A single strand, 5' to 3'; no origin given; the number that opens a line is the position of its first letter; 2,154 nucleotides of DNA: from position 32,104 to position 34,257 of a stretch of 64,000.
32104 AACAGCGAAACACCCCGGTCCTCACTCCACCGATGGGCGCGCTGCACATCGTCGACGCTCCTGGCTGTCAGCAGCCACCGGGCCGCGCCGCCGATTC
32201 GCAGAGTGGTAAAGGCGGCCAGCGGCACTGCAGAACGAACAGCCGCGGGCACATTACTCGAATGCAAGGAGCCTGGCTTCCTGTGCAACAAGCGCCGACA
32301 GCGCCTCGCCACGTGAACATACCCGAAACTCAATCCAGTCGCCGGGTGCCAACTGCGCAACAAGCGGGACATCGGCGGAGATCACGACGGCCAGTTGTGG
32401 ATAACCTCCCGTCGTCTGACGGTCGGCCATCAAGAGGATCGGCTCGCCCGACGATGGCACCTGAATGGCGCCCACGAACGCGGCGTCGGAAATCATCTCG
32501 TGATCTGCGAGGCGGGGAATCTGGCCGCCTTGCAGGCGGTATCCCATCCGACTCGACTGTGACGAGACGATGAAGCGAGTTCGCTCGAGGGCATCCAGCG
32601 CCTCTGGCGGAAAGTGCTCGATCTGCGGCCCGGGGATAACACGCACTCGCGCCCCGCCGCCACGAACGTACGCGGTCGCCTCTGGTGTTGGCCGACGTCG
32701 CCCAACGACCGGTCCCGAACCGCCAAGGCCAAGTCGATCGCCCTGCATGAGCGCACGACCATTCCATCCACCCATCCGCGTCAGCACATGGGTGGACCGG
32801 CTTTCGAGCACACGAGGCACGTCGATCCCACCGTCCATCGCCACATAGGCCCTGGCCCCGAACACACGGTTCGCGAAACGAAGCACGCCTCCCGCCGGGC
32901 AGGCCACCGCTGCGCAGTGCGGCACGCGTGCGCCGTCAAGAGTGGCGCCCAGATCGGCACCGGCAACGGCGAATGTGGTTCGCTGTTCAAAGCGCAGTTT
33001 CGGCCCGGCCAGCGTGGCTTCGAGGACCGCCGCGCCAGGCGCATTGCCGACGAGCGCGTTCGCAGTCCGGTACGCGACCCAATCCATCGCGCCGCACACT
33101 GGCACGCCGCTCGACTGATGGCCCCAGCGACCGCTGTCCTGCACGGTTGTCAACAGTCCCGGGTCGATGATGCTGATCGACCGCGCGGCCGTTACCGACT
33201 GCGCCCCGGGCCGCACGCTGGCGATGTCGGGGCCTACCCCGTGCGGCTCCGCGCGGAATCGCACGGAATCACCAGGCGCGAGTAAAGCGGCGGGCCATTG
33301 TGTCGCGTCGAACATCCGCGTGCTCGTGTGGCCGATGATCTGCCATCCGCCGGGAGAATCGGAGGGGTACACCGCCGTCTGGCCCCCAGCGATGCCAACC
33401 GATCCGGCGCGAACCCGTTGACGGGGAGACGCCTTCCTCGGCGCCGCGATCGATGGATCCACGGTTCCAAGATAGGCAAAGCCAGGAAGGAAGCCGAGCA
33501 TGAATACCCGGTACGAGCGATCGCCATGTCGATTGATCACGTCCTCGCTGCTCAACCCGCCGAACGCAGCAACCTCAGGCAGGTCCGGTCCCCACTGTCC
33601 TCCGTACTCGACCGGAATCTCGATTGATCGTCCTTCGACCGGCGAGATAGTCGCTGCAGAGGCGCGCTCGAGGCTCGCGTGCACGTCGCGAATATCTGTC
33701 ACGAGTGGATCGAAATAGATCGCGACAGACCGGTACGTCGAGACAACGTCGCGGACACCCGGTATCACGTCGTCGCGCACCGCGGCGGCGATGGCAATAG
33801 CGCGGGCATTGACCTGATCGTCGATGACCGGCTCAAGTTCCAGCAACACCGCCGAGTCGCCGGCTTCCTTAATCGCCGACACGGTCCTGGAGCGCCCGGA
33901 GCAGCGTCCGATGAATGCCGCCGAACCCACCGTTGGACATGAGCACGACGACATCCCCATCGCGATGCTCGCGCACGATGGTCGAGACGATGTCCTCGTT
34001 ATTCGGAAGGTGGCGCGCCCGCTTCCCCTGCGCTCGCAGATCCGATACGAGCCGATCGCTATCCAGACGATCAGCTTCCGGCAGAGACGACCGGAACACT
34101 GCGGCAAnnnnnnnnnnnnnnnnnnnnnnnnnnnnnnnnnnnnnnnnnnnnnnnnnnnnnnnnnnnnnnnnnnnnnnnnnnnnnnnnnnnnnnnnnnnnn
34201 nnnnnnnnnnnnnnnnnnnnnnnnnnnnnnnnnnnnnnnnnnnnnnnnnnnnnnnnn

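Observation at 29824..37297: Peptidoglycan-recycling / UDP-MurNAc supercluster with an embedded fused PxpB-PxpC gene and no PxpA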

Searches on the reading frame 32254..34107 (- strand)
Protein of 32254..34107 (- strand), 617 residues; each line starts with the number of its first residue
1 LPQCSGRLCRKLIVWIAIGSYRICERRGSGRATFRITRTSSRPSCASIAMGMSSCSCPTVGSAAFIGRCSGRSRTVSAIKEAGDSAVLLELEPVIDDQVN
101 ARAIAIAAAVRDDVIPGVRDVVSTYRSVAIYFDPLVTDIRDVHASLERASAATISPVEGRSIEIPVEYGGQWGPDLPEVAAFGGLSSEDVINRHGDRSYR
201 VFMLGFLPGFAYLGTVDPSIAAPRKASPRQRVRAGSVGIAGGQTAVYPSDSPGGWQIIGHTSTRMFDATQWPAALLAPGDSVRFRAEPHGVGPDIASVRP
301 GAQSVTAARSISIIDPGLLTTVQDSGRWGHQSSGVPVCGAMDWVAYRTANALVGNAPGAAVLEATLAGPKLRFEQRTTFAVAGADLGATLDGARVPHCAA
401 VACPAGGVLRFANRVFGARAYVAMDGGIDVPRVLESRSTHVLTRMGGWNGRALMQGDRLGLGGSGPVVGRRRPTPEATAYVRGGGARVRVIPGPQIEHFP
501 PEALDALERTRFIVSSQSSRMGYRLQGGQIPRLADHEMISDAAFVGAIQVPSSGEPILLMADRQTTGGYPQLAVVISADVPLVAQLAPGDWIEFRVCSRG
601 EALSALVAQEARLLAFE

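Call 5: search_protein_families(library=pfam, proteins=[window:32254-34107:-])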
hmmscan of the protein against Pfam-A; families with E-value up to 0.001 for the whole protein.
window:32254-34107:- (617 aa): 2 families
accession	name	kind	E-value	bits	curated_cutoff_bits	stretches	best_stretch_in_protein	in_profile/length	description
PF02626.20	CT_A_B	-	2.4e-90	303.1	25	1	334-595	2-260/261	Carboxyltransferase domain, subdomain A and B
PF02682.21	CT_C_D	-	7.5e-70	235.1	22.1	1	79-276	3-202/202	Carboxyltransferase domain, subdomain C and D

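Call 6: search_protein_families(library=ncbifam, proteins=[window:32254-34107:-])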
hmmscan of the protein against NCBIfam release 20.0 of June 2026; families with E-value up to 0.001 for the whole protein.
window:32254-34107:- (617 aa): 4 families
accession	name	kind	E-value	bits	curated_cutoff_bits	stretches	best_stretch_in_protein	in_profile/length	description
TIGR00724.1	urea_amlyse_rel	domain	2.3e-85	286.4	230.2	1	311-613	2-304/315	5-oxoprolinase/urea amidolyase family protein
NF045499.1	PxpC_5OPro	equivalog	2.6e-79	266.7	500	1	312-613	3-299/306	5-oxoprolinase subunit PxpC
TIGR02712.1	urea_carbox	equivalog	3.6e-65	220.4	1303.85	1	306-610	444-761/1201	urea carboxylase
TIGR00370.1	TIGR00370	equivalog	3.4e-58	196.4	145.55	1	83-284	2-201/202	5-oxoprolinase subunit PxpB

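Call 10: find_homologous_proteins(query=window:32254-33882:-)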
Query window:32254-33882:- (542 aa): 7555 proteins with E <= 0.001 among 8000 candidates; the best 120 are listed.
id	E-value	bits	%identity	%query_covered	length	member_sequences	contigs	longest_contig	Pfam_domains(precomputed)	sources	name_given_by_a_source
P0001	0.0e+0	1193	100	100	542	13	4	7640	PF02682.22,PF02626.21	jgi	-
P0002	0.0e+0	1159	97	100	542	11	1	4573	PF02682.22,PF02626.21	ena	-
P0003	0.0e+0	1094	91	100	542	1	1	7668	PF02682.22,PF02626.21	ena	-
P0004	0.0e+0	1088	90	100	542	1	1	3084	PF02682.22,PF02626.21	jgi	-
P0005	0.0e+0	1082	90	100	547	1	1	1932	PF02682.22,PF02626.21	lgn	-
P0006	0.0e+0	1036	87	100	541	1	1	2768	PF02682.22,PF02626.21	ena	-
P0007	1.7e-298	1009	82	100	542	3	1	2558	PF02682.22,PF02626.21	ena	-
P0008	1.0e-297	1006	83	100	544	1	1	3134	PF02682.22,PF02626.21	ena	-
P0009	1.7e-297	1005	83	100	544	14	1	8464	PF02682.22,PF02626.21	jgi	jgi:antagonist of KipI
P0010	2.2e-297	1005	83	100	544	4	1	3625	PF02682.22,PF02626.21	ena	-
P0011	5.0e-296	1000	82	99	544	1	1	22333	PF02682.22,PF02626.21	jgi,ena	jgi:KipI family sensor histidine kinase inhibitor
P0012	7.3e-294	993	81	100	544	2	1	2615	PF02682.22,PF02626.21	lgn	-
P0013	3.4e-292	988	82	99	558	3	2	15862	PF02682.22,PF02626.21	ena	-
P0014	1.4e-278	943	78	100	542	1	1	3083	PF02682.22,PF02626.21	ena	-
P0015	4.2e-277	938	78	100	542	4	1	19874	PF02682.22,PF02626.21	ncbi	-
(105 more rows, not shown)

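Call 12: find_related_loci(query=A1, collection=genome_contigs, flank=10000)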
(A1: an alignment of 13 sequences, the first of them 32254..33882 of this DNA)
Query A1 (542 aa) in genome_contigs; peptide patterns used: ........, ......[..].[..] (x = any residue, [..] = any of these).
600 stretches matched a pattern (row limit reached: there are more); 595 encode a relative of the query (tblastn E <= 1e-3); the best 80 are kept; 80 distinct loci.
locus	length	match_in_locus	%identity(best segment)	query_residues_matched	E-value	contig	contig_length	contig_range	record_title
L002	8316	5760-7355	59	4-536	0e+0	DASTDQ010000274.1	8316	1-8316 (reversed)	MAG TPA_asm: Vicinamibacterales bacterium isolate SMAG_U825 k141_1086311, whole genome shotgun sequence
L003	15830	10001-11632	57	1-538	0e+0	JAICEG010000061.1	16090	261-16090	MAG: Vicinamibacteria bacterium isolate BD_FP_2_bin.1 k141_3008277_length_16090_cov_11.1121, whole genome shotgun sequen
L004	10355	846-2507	54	4-539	1e-172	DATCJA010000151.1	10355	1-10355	MAG TPA_asm: Vicinamibacterales bacterium isolate SMAG_U7873 k141_1616498, whole genome shotgun sequence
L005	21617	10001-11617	54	4-531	3e-166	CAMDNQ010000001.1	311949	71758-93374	MAG: Candidatus Sulfopaludibacter sp. SbA3 isolate TrH-03may19-78 genome assembly, contig: TrH-03may19-C7, whole genome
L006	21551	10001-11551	53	4-538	2e-160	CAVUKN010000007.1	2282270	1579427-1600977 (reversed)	MAG: uncultured Acidobacteriota bacterium isolate MFD00392.bin.2.401 genome assembly, contig: contig_9539, whole genome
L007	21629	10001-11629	52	2-542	6e-147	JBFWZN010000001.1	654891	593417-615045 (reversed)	MAG: Vicinamibacterales bacterium isolate CA_2019_TPBS_189 NODE_65_length_654891_cov_9.948085_TPBS, whole genome shotgun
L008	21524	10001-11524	46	8-538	3e-134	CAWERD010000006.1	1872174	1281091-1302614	MAG: Vicinamibacterales bacterium isolate MFD09212.bin.1.144 genome assembly, contig: contig_7172, whole genome shotgun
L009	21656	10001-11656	40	3-542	1e-119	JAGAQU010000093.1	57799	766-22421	MAG: Lachnospiraceae bacterium isolate RGIG8689 Water_deer_Colon-2__c447252, whole genome shotgun sequence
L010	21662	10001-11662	42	8-538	5e-116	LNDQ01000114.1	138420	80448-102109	MAG: Betaproteobacteria bacterium Ga0077523 Ga0077523_1085.1, whole genome shotgun sequence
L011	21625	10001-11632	41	4-538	5e-114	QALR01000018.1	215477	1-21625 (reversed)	MAG: Clostridiales bacterium isolate CIM:MAG 413 contig_6951, whole genome shotgun sequence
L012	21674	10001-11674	41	8-538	6e-114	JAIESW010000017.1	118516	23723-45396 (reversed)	MAG: Burkholderiales bacterium isolate co.spades.METABAT.2.5kb_110 c_000000444730, whole genome shotgun sequence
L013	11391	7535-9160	38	7-542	9e-112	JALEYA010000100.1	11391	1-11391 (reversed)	MAG: Oscillospiraceae bacterium isolate SUG439 k141_8737108, whole genome shotgun sequence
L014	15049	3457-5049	43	20-538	8e-112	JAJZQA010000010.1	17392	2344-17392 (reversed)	MAG: Deltaproteobacteria bacterium isolate SKS1.bin30 NODE_5846_length_17392_cov_1.291167, whole genome shotgun sequence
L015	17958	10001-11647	38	1-539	1e-110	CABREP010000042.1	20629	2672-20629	MAG TPA_asm: uncultured Lachnospiraceae bacterium isolate MGYG-HGUT-01187 genome assembly, contig: GUT_GENOME091104_42,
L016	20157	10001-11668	40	3-542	2e-110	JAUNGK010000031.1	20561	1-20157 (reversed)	MAG: Bacillota bacterium isolate S26M_St_54 NODE_1802_length_20561_cov_6.666537, whole genome shotgun sequence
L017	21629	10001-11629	41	4-541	4e-110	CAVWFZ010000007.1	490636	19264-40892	MAG: Thermoanaerobaculaceae bacterium isolate MFD04408.bin.1.165 genome assembly, contig: contig_38063, whole genome sho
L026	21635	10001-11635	40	4-540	3e-100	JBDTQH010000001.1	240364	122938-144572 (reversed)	MAG: Chloroflexota bacterium isolate cluster3_bin.217 NODE_30_length_240364_cov_17.050872, whole genome shotgun sequence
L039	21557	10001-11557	37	24-530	2e-93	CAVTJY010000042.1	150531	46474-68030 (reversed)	MAG: uncultured Alphaproteobacteria bacterium isolate MFD05567.bin.2.78 genome assembly, contig: contig_88438, whole gen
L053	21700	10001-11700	53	8-542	2e-85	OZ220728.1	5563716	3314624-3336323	MAG: Vicinamibacterales bacterium isolate 73bbec36-abbb-48ff-8f96-0d8513c84f17 genome assembly, chromosome: 1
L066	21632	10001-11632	37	3-521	4e-80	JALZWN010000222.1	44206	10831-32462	MAG: Mariniblastus sp. isolate g4_MAG_00002 g4_MAG_00002_000000000222, whole genome shotgun sequence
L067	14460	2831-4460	50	4-542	3e-129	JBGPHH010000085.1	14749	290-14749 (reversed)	MAG: Vicinamibacteria bacterium isolate OBJ_0618_7090110_363 k141_4029436_length_14749_cov_15.0008, whole genome shotgun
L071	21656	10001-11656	37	7-522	4e-99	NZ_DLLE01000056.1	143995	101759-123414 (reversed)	MAG: Treponema sp. UBA7570 UBA7570_contig_307, whole genome shotgun sequence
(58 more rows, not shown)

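Call 19: search_solved_structures(query=window:32254-33882:-, max_evalue=0.001)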
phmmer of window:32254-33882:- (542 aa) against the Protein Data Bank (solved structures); distinct sequences matched with E-value up to 0.001: 11.
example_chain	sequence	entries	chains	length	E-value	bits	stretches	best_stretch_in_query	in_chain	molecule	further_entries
3oep_A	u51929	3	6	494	1.6e-68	234.8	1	20-519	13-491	Putative uncharacterized protein TTHA0988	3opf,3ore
5dud_A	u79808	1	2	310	2.5e-61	211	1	236-534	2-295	YbgK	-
2phc_B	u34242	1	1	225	5.6e-54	186.8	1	4-209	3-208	Uncharacterized protein PH0987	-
5dud_B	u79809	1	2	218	9.4e-43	149.7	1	8-216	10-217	YbgJ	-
3va7_A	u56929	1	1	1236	3e-39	138.2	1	236-535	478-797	KLLA0E08119p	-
5i8i_A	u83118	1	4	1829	9e-39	136.6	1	236-535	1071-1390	Urea Amidolyase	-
2zp2_A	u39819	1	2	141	2.1e-38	135.3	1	85-209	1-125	Kinase A inhibitor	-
9yx5_W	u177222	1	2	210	3.8e-30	108.1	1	4-211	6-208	Allophanate hydrolase subunit 1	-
3mml_B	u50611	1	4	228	5.2e-30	107.7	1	4-211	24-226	Allophanate hydrolase subunit 1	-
3mml_A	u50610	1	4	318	1.2e-29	106.5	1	236-519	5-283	Allophanate hydrolase subunit 2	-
9yx5_V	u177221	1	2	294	1.7e-29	106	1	236-518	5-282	Allophanate hydrolase subunit 2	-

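Call 42: search_protein_families(library=pfam, proteins=[L039:8996-9670:-, L039:11661-13358:-, L039:13348-14589:+, L066:9416-9895:+, L066:11663-12901:-, L066:8151-8546:+, L071:9207-9869:-, L071:8316-9185:-, L071:11688-12515:+, L071:12662-13987:+], max_evalue=0.0001)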
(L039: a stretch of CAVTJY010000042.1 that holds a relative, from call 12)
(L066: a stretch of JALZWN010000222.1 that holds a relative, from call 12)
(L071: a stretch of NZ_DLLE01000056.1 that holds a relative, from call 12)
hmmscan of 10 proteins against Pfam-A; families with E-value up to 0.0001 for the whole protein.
L039:8996-9670:- (224 aa): 1 family
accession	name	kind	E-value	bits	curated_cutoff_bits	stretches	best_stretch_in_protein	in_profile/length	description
PF13578.12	Methyltransf_24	-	1.4e-05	26.3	26.3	1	122-196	1-78/105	Methyltransferase domain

L039:11661-13358:- (565 aa): 2 families
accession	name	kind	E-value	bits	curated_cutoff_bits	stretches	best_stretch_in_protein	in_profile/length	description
PF00535.33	Glycos_transf_2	-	2.3e-29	102.9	23.3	1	198-328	2-131/168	Glycosyl transferase family 2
PF13641.12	Glyco_tranf_2_3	-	8.2e-06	26.4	27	1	196-310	3-121/230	Glycosyltransferase like family 2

L039:13348-14589:+ (413 aa): 0 families

L066:9416-9895:+ (159 aa): 2 families
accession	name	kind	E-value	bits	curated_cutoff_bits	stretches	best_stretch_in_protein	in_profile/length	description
PF03449.20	GreA_GreB_N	-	6.2e-25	87.6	24.5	1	4-74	1-71/71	Transcription elongation factor, N-terminal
PF01272.25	GreA_GreB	-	7.6e-24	83.9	26.9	1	81-156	2-77/77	Transcription elongation factor, GreA/GreB, C-term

L066:11663-12901:- (412 aa): 0 families

L066:8151-8546:+ (131 aa): 0 families

L071:9207-9869:- (220 aa): 3 families
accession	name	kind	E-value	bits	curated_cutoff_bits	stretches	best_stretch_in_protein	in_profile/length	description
PF03315.21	SDH_beta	-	9.5e-16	58.9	26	1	3-75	2-78/155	Serine dehydratase beta chain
PF01842.31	ACT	-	2.7e-05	24.3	27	1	146-199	2-56/66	ACT domain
PF22629.2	ACT_AHAS_ss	-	6.1e-05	23.5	27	1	149-207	3-62/67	AHAS small subunit-like ACT domain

L071:8316-9185:- (289 aa): 1 family
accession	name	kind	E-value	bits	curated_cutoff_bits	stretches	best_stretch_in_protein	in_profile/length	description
PF03313.21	SDH_alpha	-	5.9e-77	259.3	26.4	1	16-275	2-260/260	Serine dehydratase alpha chain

L071:11688-12515:+ (275 aa): 1 family
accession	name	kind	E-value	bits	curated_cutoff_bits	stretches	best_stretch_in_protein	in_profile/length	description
PF07286.17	D-Glu_cyclase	-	4.7e-68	228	25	1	125-267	1-143/143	D-glutamate cyclase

L071:12662-13987:+ (441 aa): 1 family
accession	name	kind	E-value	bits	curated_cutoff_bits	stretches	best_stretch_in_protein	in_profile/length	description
PF00202.27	Aminotran_3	-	6.3e-89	298.9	30.5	1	26-433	10-403/403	Aminotransferase class-III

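Call 48: search_protein_families(library=ncbifam, proteins=[L017:9929-11647:+, L014:3361-5106:+, L026:9938-11665:+, L010:10694-11662:+, L008:10637-11524:+, L053:10798-11700:+], max_evalue=1e-20)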
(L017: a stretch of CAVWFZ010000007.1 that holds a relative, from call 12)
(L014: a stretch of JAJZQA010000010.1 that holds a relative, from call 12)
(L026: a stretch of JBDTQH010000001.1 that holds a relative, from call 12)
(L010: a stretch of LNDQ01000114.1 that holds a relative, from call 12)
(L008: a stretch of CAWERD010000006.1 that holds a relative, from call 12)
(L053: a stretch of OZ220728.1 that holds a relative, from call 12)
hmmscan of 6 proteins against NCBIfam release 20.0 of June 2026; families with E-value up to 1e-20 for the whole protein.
L017:9929-11647:+ (572 aa): 4 families
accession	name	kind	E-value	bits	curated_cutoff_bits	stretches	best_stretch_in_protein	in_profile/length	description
TIGR00724.1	urea_amlyse_rel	domain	3.9e-82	275.8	230.2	1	262-566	2-306/315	5-oxoprolinase/urea amidolyase family protein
TIGR02712.1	urea_carbox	equivalog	9.4e-74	248.8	1303.85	1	259-565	446-765/1201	urea carboxylase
NF045499.1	PxpC_5OPro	equivalog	3.4e-69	233.4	500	1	263-566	3-301/306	5-oxoprolinase subunit PxpC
TIGR00370.1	TIGR00370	equivalog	2.7e-68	229.4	145.55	1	29-233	2-202/202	5-oxoprolinase subunit PxpB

L014:3361-5106:+ (581 aa): 4 families
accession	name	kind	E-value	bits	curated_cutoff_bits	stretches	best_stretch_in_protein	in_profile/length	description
TIGR00724.1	urea_amlyse_rel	domain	4.3e-85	285.5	230.2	1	263-566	4-307/315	5-oxoprolinase/urea amidolyase family protein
TIGR02712.1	urea_carbox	equivalog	6.8e-73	246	1303.85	1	260-564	448-765/1201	urea carboxylase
NF045499.1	PxpC_5OPro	equivalog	7.2e-72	242.2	500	1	262-564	3-300/306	5-oxoprolinase subunit PxpC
TIGR00370.1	TIGR00370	equivalog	8.1e-60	201.7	145.55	1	32-226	13-201/202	5-oxoprolinase subunit PxpB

L026:9938-11665:+ (575 aa): 4 families
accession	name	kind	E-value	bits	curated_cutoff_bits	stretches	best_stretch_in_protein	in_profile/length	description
TIGR00724.1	urea_amlyse_rel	domain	6.3e-77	258.7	230.2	1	256-556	2-296/315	5-oxoprolinase/urea amidolyase family protein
NF045499.1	PxpC_5OPro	equivalog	1.9e-61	208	500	1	258-561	4-296/306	5-oxoprolinase subunit PxpC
TIGR02712.1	urea_carbox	equivalog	2.5e-57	194.4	1303.85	1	251-555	444-755/1201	urea carboxylase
TIGR00370.1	TIGR00370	equivalog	2.2e-55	187.2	145.55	1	25-232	1-201/202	5-oxoprolinase subunit PxpB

L010:10694-11662:+ (323 aa): 3 families
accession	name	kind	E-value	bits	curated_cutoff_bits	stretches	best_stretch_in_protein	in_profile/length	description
TIGR00724.1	urea_amlyse_rel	domain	2.1e-91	306.2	230.2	1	5-320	2-301/315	5-oxoprolinase/urea amidolyase family protein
NF045499.1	PxpC_5OPro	equivalog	3.1e-77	259.8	500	2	8-163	5-160/306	5-oxoprolinase subunit PxpC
TIGR02712.1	urea_carbox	equivalog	8e-60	202.7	1303.85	1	4-318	448-759/1201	urea carboxylase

L008:10637-11524:+ (296 aa): 3 families
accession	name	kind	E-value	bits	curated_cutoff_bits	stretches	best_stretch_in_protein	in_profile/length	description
TIGR00724.1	urea_amlyse_rel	domain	2.2e-82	276.6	230.2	1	1-295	2-303/315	5-oxoprolinase/urea amidolyase family protein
NF045499.1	PxpC_5OPro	equivalog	6.9e-68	229.1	500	1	1-293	2-296/306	5-oxoprolinase subunit PxpC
TIGR02712.1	urea_carbox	equivalog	6.5e-55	186.4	1303.85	1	2-289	450-757/1201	urea carboxylase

L053:10798-11700:+ (301 aa): 3 families
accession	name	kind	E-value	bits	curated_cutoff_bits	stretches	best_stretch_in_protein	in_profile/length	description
TIGR00724.1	urea_amlyse_rel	domain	1.3e-83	280.7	230.2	1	2-298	8-305/315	5-oxoprolinase/urea amidolyase family protein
NF045499.1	PxpC_5OPro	equivalog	6e-74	249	500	1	2-297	8-299/306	5-oxoprolinase subunit PxpC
TIGR02712.1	urea_carbox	equivalog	2.6e-54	184.4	1303.85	1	1-288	454-755/1201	urea carboxylase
